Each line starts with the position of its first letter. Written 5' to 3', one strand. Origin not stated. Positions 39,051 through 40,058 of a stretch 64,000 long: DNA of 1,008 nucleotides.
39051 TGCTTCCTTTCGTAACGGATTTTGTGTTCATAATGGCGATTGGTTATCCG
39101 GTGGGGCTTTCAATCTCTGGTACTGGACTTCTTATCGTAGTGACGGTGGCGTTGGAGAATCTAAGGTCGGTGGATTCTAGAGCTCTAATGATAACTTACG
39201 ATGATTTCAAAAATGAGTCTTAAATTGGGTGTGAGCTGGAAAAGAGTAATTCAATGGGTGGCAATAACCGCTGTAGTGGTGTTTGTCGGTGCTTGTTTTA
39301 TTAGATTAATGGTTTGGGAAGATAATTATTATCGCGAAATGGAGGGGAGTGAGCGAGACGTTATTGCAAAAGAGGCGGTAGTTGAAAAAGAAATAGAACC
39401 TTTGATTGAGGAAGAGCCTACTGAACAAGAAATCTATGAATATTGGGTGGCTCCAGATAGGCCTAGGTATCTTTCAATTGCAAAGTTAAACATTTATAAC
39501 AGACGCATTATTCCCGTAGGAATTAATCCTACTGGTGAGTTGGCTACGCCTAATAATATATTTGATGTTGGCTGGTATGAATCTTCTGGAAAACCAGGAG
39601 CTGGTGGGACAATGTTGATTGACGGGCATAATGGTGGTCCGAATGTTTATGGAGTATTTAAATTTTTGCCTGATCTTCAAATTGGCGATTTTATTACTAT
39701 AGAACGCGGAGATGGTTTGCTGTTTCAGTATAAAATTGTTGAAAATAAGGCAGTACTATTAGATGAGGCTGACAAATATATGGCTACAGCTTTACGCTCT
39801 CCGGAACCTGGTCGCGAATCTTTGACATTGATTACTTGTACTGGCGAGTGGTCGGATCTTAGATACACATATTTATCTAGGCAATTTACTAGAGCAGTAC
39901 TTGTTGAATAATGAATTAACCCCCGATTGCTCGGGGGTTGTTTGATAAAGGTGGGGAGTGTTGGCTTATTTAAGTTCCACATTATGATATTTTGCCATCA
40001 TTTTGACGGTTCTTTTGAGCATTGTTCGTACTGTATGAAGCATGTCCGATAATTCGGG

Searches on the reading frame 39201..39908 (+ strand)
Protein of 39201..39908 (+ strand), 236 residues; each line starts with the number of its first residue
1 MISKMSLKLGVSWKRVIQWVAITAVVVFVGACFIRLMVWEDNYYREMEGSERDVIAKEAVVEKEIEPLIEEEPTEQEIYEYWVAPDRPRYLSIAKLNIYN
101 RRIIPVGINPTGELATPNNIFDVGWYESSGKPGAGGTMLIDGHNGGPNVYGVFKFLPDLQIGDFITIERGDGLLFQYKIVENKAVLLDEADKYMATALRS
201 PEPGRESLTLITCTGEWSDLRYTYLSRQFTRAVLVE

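Call 33: search_protein_families(library=pfam, proteins=[window:39201-39908:+], max_evalue=0.01)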
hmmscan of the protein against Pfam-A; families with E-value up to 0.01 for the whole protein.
window:39201-39908:+ (236 aa): 1 family
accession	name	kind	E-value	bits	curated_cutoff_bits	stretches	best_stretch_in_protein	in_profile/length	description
PF04203.18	Sortase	-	5.2e-15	55.7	26.6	1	112-227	16-117/125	Sortase domain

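Call 34: search_protein_families(library=ncbifam, proteins=[window:39201-39908:+], max_evalue=0.01)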
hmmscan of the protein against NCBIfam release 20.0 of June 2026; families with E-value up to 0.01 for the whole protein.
window:39201-39908:+ (236 aa): 7 families
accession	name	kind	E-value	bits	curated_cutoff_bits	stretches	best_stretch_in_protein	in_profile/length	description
NF033748.1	class_F_sortase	subfamily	3.4e-19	69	166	1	84-224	7-144/155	class F sortase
NF033747.1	class_E_sortase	subfamily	2.5e-07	30.8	160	1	86-219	69-195/211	class E sortase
NF033745.1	class_C_sortase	subfamily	3.2e-06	27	160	1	133-215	132-206/220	class C sortase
NF058671.1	sortase_SrtD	exception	3.3e-06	26.9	140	1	122-213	90-168/187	class D sortase, LPxTATN-specific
TIGR01076.1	sortase_fam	subfamily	4.1e-05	23.4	39.35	1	124-214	28-112/136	sortase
TIGR03784.1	marine_sortase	equivalog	5.7e-05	22.8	158.25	1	121-213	76-156/174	class GN sortase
NF033746.1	class_D_sortase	subfamily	6.7e-05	22.7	165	1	123-213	37-114/135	class D sortase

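Call 70: search_solved_structures(query=window:39201-39908:+, max_evalue=0.01)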
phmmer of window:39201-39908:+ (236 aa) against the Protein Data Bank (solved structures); distinct sequences matched with E-value up to 0.01: 1.
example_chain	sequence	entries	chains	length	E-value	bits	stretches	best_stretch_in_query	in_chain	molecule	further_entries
4d70_A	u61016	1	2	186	0.00015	24.7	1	122-221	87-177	SORTASE FAMILY PROTEIN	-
